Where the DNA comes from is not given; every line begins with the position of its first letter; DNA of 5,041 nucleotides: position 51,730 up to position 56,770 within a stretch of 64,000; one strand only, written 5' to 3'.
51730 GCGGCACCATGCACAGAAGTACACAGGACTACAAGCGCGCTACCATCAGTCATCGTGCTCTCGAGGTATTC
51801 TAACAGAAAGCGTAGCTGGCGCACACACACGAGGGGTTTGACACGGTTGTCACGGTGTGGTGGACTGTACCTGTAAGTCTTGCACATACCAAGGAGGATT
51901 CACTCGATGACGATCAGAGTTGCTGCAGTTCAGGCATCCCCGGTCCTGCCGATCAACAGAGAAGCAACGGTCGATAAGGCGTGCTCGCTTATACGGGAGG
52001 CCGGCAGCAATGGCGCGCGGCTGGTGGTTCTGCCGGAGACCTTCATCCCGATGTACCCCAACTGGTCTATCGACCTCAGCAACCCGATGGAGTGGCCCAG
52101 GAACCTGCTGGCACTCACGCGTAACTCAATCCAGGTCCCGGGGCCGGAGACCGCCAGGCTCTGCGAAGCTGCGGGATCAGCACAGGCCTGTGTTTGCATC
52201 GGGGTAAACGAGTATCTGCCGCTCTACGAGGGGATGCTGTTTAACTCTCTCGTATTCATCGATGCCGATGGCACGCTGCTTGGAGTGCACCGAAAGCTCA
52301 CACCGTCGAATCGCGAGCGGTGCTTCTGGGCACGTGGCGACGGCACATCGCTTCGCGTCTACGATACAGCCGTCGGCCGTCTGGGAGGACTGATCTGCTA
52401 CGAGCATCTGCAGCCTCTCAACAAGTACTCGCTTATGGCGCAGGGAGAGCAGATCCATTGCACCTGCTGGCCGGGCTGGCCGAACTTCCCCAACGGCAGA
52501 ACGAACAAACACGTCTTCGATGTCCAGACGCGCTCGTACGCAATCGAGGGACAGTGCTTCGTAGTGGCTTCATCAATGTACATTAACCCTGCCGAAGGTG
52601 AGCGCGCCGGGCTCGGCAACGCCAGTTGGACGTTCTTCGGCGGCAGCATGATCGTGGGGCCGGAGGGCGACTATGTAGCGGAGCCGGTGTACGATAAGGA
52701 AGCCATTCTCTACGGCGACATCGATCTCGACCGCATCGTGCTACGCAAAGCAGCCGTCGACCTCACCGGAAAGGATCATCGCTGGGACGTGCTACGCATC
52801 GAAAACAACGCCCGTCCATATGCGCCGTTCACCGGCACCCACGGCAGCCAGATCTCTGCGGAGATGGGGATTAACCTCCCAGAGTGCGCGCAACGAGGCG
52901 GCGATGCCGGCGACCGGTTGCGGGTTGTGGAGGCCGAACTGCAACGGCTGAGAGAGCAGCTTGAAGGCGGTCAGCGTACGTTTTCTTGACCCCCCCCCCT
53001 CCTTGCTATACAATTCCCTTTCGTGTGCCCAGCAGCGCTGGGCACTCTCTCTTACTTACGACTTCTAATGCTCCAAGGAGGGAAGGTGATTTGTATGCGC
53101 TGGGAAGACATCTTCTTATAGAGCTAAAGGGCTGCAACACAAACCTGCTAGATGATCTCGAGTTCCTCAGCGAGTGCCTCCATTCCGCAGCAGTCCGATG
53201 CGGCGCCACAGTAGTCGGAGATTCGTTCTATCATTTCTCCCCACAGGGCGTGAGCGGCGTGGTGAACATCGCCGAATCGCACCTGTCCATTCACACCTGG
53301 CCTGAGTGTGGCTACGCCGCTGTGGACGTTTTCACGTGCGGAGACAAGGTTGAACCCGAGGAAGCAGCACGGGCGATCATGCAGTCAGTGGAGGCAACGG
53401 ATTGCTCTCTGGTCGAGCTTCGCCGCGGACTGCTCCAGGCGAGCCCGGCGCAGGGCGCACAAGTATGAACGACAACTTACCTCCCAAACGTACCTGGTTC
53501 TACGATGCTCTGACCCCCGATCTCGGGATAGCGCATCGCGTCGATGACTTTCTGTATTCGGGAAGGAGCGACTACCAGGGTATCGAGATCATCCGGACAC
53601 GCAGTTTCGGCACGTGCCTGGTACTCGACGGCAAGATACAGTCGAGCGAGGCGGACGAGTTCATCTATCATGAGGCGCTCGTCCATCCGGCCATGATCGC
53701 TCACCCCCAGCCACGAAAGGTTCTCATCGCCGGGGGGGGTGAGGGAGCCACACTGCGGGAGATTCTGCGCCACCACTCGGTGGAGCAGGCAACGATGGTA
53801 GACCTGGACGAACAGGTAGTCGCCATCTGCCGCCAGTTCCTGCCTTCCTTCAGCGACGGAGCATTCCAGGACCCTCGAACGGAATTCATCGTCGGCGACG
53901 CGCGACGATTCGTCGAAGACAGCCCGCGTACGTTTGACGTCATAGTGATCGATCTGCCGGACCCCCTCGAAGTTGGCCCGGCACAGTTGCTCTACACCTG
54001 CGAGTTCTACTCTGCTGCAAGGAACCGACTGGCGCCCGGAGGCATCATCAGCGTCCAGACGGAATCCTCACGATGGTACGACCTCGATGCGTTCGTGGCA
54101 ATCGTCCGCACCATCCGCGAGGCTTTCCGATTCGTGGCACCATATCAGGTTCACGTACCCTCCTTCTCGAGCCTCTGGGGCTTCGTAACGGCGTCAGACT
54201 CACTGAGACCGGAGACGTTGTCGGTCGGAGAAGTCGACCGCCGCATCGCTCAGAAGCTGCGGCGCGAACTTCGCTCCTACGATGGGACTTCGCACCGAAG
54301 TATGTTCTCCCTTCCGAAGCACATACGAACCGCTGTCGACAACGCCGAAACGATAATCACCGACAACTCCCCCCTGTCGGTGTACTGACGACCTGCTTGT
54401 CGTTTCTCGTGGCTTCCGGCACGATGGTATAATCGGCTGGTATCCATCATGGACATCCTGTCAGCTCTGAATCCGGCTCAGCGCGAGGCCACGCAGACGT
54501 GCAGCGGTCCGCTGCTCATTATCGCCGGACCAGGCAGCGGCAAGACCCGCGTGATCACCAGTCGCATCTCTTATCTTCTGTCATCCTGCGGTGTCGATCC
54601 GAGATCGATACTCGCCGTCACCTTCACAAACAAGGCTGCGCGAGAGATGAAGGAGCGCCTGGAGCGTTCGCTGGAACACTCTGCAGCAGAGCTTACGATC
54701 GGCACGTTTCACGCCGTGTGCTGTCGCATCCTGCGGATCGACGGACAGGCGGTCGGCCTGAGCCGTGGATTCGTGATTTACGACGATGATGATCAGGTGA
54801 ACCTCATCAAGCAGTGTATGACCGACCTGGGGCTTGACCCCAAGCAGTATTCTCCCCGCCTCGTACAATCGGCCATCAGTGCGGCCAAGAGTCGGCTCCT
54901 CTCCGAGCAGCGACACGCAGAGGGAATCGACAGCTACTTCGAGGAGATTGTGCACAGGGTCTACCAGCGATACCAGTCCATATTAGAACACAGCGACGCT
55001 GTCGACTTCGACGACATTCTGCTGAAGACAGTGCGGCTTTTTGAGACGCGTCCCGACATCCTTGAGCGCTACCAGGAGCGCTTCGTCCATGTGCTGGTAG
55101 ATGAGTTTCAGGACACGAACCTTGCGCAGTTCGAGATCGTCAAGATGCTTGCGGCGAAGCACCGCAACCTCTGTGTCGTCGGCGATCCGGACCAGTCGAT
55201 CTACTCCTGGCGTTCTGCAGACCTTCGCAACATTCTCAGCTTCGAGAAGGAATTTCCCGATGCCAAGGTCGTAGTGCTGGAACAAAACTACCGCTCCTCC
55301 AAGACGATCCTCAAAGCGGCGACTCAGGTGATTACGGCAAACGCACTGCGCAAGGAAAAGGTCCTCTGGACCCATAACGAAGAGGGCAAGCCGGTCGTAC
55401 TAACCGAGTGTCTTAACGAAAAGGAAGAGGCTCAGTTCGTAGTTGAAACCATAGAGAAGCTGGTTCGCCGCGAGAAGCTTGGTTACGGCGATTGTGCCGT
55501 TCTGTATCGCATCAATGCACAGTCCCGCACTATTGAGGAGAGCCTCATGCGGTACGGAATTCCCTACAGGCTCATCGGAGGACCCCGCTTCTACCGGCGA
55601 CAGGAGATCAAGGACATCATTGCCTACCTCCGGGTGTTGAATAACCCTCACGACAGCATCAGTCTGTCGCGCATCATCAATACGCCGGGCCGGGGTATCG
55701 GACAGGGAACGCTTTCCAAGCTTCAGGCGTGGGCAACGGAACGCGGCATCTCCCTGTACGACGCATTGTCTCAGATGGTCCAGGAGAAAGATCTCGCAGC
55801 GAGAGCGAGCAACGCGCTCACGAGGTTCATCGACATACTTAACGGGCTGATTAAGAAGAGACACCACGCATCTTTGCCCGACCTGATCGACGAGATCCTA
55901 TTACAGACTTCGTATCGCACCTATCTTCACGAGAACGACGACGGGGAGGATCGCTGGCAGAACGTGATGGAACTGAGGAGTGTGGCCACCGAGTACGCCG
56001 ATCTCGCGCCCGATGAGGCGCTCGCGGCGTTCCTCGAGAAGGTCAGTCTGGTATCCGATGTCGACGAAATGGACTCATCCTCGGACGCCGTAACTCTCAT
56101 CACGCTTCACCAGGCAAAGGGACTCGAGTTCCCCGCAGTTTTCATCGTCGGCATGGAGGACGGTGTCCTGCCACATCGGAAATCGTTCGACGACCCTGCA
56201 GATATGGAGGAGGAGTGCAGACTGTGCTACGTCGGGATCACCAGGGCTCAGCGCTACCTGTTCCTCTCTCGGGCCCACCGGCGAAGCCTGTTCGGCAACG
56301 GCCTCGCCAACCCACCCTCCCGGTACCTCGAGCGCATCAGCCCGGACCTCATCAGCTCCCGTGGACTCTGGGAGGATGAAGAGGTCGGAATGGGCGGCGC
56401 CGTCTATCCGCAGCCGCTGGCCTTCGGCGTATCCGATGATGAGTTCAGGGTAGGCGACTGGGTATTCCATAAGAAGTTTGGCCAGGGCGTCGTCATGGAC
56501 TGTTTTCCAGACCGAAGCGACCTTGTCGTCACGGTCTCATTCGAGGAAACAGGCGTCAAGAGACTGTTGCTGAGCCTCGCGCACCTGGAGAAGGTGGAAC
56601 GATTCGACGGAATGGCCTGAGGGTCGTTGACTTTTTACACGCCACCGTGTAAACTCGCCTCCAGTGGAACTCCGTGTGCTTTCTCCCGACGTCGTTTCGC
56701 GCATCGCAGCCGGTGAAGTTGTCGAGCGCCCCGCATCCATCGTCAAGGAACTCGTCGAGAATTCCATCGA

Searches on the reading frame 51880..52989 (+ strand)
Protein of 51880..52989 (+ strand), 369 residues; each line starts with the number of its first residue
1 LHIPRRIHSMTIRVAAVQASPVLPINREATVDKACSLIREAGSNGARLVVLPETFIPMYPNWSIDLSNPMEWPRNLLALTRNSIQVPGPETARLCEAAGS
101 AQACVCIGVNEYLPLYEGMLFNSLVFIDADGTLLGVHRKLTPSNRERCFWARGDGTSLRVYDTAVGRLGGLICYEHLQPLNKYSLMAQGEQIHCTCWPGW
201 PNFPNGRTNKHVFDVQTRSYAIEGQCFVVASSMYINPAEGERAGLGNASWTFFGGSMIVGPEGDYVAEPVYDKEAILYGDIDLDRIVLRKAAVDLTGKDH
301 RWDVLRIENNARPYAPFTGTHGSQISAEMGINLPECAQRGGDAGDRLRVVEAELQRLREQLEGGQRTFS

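Call 54: search_protein_families(library=pfam, proteins=[window:51880-52989:+], max_evalue=0.00001)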
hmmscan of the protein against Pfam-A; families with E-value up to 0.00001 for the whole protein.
window:51880-52989:+ (369 aa): 1 family
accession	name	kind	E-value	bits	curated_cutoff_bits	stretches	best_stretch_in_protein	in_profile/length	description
PF00795.27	CN_hydrolase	-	7.2e-52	176.7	23.2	1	13-286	1-251/256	Carbon-nitrogen hydrolase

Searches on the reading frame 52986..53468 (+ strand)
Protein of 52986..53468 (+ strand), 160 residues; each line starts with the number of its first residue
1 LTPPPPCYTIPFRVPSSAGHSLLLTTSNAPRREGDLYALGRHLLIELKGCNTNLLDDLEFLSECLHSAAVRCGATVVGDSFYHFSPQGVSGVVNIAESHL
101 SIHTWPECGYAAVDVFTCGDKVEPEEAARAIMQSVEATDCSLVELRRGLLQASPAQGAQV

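Call 55: search_protein_families(library=pfam, proteins=[window:52986-53468:+], max_evalue=0.00001)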
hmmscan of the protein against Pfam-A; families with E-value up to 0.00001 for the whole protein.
window:52986-53468:+ (160 aa): 1 family
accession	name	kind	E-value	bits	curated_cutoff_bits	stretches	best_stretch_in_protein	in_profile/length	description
PF02675.21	AdoMet_dc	-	1.2e-38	132.1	25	1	42-148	1-107/107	S-adenosylmethionine decarboxylase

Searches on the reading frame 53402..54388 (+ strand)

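Call 55: search_protein_families(library=pfam, proteins=[window:53402-54388:+], max_evalue=0.00001)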
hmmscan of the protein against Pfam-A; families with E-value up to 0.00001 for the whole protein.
window:53402-54388:+ (328 aa): 3 families
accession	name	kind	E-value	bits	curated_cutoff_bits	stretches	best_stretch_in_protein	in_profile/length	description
PF01564.23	Spermine_synth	-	1.6e-49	168.4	22.9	1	86-266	1-178/186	Spermine/spermidine synthase domain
PF17284.7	Spermine_synt_N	-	7.9e-15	54.9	22.1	1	32-83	2-53/53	Spermidine synthase tetramerisation domain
PF13649.12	Methyltransf_25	-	6.9e-06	27.1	27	0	107-183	1-70/97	Methyltransferase domain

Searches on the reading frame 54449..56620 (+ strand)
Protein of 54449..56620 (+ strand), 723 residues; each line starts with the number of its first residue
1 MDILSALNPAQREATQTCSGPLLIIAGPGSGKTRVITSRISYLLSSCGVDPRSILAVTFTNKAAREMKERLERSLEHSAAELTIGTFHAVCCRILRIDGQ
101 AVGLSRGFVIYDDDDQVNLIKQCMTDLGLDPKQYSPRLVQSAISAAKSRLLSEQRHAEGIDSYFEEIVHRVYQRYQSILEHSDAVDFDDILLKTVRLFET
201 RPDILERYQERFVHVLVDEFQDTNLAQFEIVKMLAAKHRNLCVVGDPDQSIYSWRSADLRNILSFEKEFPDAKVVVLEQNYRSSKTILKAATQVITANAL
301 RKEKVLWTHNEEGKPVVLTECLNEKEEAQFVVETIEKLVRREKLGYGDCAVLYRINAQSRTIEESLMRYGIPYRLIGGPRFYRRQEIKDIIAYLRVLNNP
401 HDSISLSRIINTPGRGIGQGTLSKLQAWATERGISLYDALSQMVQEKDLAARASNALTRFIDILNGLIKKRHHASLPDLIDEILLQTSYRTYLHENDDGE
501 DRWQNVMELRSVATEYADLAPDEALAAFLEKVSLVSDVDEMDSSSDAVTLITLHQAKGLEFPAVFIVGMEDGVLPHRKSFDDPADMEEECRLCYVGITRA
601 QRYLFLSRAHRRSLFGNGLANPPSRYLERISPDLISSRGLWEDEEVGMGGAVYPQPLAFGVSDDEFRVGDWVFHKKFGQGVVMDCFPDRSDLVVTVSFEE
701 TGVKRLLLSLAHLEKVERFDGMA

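Call 55: search_protein_families(library=pfam, proteins=[window:54449-56620:+], max_evalue=0.00001)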
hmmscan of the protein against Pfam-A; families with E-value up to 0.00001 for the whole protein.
window:54449-56620:+ (723 aa): 6 families
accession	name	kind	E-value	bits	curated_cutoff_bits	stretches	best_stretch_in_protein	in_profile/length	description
PF00580.27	UvrD-helicase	-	7.1e-93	311.6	23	1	7-270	1-271/271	UvrD/REP helicase N-terminal domain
PF13361.12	UvrD_C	-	1.5e-81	275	25.6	1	275-609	1-348/350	UvrD-like helicase C-terminal domain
PF13245.12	AAA_19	-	1.5e-24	87.1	25.1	1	11-253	1-132/134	AAA domain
PF13538.12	UvrD_C_2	-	8.6e-10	38.8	27.4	1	548-606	2-51/52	UvrD-like helicase C-terminal domain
PF21196.3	PcrA_UvrD_tudor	-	3.3e-09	36.9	23.9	1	668-715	1-48/48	PcrA/UvrD tudor domain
PF13604.12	AAA_30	-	4.1e-06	27.1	27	0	7-72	2-67/191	AAA domain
